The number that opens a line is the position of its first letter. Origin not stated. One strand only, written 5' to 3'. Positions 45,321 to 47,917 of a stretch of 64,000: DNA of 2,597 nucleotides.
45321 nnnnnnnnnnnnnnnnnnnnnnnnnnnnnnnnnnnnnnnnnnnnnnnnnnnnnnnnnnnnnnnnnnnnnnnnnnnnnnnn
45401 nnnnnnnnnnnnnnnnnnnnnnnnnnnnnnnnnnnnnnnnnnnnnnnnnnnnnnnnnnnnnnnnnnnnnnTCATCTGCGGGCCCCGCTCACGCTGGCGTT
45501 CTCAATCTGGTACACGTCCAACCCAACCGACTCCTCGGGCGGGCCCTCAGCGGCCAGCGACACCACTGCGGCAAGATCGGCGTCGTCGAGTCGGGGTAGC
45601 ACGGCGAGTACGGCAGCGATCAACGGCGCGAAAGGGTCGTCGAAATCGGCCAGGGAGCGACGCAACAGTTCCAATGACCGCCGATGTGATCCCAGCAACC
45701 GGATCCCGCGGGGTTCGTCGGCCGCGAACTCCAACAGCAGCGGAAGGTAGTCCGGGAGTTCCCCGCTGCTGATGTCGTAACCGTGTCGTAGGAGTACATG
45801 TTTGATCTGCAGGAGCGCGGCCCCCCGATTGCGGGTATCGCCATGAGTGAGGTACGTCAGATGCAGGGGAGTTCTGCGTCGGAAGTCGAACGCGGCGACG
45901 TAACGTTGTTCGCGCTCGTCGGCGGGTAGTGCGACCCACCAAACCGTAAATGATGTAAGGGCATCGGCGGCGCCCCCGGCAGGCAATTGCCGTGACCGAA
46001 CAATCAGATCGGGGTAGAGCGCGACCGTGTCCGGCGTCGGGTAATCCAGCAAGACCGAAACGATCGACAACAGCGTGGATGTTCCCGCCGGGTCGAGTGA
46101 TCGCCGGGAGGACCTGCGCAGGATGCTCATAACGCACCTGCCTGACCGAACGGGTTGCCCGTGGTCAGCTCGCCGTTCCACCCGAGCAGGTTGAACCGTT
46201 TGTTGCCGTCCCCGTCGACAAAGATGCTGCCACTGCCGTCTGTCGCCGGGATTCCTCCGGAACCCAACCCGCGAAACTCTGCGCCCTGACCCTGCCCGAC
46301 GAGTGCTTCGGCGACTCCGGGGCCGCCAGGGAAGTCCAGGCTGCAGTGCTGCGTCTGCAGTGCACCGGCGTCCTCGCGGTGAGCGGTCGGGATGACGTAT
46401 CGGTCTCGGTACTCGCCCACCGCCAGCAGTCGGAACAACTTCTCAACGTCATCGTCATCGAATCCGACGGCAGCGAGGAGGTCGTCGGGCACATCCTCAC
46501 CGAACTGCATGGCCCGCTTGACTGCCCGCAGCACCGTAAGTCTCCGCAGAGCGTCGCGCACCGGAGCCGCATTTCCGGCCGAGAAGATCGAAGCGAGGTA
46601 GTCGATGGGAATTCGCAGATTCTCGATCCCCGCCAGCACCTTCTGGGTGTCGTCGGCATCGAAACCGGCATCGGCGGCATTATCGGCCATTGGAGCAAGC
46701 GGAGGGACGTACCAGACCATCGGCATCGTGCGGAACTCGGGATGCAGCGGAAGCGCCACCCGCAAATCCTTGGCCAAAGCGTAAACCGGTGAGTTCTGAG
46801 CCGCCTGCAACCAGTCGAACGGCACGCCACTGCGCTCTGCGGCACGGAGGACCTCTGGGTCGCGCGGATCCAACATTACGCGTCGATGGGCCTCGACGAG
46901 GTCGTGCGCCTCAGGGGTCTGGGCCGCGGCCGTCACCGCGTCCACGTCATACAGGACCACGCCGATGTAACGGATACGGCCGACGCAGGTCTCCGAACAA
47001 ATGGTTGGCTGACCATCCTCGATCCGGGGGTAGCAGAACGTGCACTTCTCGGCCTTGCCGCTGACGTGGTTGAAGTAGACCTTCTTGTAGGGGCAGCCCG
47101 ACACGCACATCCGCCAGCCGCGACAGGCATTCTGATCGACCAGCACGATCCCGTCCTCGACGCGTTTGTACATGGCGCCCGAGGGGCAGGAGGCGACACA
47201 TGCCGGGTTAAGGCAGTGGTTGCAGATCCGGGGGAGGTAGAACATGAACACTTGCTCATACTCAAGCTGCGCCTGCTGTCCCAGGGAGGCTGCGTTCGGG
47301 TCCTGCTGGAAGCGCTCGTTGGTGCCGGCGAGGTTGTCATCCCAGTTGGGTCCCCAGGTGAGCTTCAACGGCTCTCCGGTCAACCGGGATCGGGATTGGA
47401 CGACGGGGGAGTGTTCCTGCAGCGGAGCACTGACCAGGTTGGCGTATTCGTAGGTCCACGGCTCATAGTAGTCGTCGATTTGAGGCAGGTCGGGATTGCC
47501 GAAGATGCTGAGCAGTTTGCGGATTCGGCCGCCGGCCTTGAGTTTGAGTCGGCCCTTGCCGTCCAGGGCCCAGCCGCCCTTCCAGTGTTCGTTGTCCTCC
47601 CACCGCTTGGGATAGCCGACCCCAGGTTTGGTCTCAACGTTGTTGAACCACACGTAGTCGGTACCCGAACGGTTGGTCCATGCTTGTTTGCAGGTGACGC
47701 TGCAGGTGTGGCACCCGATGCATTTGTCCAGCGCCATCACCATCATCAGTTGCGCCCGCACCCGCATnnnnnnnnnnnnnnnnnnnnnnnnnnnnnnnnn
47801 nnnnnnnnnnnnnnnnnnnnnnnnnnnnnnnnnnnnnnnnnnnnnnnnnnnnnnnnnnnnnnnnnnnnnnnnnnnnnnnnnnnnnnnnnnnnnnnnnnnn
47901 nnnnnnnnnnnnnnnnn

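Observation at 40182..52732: Compact nitrogen-oxide cluster: NirK fusion, FAD oxidoreductase, HPP protein, narGHJI and a divergent P450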

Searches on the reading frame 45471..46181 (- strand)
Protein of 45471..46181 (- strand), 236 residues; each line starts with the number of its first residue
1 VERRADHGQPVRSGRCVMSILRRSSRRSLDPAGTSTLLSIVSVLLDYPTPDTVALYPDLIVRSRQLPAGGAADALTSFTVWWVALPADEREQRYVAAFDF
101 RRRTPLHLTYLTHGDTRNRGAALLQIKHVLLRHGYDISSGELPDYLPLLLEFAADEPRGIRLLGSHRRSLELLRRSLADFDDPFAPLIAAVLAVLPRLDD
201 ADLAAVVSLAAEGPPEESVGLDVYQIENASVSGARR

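Call 3: search_protein_families(library=pfam, proteins=[window:45471-46181:-])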
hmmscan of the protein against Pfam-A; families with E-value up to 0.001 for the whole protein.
window:45471-46181:- (236 aa): 1 family
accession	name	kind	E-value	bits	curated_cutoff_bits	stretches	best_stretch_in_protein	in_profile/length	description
PF02613.20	Nitrate_red_del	-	1.3e-08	35.5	22.2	1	75-188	15-134/136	Nitrate reductase delta subunit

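Call 4: search_protein_families(library=ncbifam, proteins=[window:45471-46181:-])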
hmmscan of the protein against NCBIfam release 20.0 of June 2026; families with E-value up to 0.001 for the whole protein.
window:45471-46181:- (236 aa): 2 families
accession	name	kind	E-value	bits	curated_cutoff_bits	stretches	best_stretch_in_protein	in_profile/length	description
TIGR00684.1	narJ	equivalog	3.3e-23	82.4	59.35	1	42-190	1-151/152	nitrate reductase molybdenum cofactor assembly chaperone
NF011628.0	PRK15054.1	equivalog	1.8e-08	34.4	410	1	38-153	4-114/231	nitrate reductase molybdenum cofactor assembly chaperone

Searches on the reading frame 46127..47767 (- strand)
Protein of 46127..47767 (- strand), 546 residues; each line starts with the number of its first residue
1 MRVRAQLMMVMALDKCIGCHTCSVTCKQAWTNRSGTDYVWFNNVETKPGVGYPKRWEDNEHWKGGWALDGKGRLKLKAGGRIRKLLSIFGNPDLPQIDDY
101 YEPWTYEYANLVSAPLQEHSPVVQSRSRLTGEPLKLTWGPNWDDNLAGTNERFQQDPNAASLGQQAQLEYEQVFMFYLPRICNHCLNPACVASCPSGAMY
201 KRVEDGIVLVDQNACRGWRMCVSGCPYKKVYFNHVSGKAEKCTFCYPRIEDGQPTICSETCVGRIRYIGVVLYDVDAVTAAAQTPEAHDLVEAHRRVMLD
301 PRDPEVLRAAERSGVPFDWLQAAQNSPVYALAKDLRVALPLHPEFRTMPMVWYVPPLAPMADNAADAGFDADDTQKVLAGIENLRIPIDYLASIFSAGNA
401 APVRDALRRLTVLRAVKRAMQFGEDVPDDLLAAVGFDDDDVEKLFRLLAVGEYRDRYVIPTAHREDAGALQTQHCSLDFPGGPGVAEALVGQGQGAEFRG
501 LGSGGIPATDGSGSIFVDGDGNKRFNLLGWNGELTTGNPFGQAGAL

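Call 3: search_protein_families(library=pfam, proteins=[window:46127-47767:-])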
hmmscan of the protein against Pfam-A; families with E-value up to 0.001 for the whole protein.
window:46127-47767:- (546 aa): 6 families
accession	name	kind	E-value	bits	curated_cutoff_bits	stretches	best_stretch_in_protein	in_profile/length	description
PF13247.11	Fer4_11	-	6.2e-36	123.1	26.2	1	173-270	1-99/100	4Fe-4S dicluster domain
PF14711.11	Nitr_red_bet_C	-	1.7e-19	69.6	27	1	357-437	1-80/81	Respiratory nitrate reductase beta C-terminal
PF13237.11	Fer4_10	-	2.3e-10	40.7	25.5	1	177-226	4-53/53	4Fe-4S dicluster domain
PF12838.12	Fer4_7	-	1.9e-06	28.7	27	1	182-228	2-51/52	4Fe-4S dicluster domain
PF13187.11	Fer4_9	-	0.00057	20.3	27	0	182-228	2-50/52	4Fe-4S dicluster domain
PF12837.12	Fer4_6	-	0.0006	20.1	25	0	180-198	7-23/24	4Fe-4S binding domain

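Call 4: search_protein_families(library=ncbifam, proteins=[window:46127-47767:-])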
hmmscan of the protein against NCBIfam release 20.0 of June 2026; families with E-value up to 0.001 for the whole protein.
window:46127-47767:- (546 aa): 25 families
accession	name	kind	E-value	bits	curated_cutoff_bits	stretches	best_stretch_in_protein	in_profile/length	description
TIGR01660.1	narH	equivalog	6e-215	714.3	524.05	1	1-483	1-483/492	nitrate reductase subunit beta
TIGR03478.1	DMSO_red_II_bet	subfamily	8.6e-86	287.8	480.7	2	5-271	2-220/321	DMSO reductase family type II enzyme, iron-sulfur subunit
NF042979.1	EthbenzDh_ebdB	equivalog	1.8e-64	217.9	740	2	4-271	18-242/354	ethylbenzene dehydrogenase subunit beta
TIGR02951.1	DMSO_dmsB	equivalog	4.7e-32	111.2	214.1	1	167-269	49-151/161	DMSO/selenate family reductase complex B subunit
NF011569.0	PRK14993.1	equivalog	3.3e-30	105.3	416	1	170-272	88-189/244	tetrathionate reductase subunit TtrB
NF045797.1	DsrO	equivalog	1.7e-25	89.8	200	1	175-265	96-197/235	sulfate reduction electron transfer complex DsrMKJOP subunit DsrO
NF041715.1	arsenate_red_ArrB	equivalog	2.2e-22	79.7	450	1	169-234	44-108/233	arsenate respiratory reductase iron-sulfur subunit ArrB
NF008134.0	PRK10882.1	equivalog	2.7e-21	76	263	1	172-262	103-199/329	hydrogenase 2 operon protein HybA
TIGR03149.1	cyt_nit_nrfC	equivalog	4e-20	72.1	377.6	1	169-267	81-180/225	cytochrome c nitrite reductase Fe-S protein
TIGR01582.1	FDH-beta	equivalog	1.4e-17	63.7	334.7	1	180-264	91-175/283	formate dehydrogenase subunit beta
NF045715.1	sulf_resp_HmcB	equivalog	9.8e-15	54.4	420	1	177-262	102-189/307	sulfate respiration complex iron-sulfur protein HmcB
NF041782.1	mnquin_red_QrcC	equivalog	7.1e-13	48.8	400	1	170-234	53-120/239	menaquinone reductase iron-sulfur cluster-binding subunit QrcC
NF045766.1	PhenlGlyoxDHPadI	equivalog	1.5e-12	47.1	700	1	181-267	54-135/443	NADH-dependent phenylglyoxylate dehydrogenase subunit beta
NF007382.0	PRK09898.1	equivalog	1.5e-10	41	213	1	176-246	117-187/208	ferredoxin-like protein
NF038355.1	FDH3_beta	equivalog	2.2e-10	40.9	240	1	182-246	54-122/180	formate dehydrogenase FDH3 subunit beta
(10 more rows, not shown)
